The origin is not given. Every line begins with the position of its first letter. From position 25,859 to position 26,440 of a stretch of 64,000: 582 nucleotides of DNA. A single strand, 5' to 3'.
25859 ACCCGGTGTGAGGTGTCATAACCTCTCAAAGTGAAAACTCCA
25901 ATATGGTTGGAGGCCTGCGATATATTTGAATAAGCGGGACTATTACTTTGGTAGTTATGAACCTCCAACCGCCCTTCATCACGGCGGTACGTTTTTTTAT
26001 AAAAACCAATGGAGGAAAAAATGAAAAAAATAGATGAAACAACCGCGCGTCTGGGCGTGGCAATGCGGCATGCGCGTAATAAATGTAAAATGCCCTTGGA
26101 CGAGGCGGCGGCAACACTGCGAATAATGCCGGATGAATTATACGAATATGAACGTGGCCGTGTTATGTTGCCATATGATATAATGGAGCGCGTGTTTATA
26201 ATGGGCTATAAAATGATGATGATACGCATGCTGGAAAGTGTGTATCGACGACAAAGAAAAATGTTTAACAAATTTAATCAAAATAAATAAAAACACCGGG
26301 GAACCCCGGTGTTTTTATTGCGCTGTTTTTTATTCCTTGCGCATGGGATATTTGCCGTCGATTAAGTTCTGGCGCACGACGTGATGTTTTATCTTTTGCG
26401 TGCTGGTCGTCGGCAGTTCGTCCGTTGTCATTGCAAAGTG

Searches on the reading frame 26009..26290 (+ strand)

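Call 47: search_protein_families(library=pfam, proteins=[window:26009-26290:+], max_evalue=1)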
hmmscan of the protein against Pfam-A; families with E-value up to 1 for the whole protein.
window:26009-26290:+ (93 aa): 2 families
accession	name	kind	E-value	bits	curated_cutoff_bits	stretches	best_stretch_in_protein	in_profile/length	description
PF13560.12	HTH_31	-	0.00032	21.4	27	1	14-61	1-49/64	Helix-turn-helix domain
PF01381.28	HTH_3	-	0.18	12.3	23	1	20-59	2-41/55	Helix-turn-helix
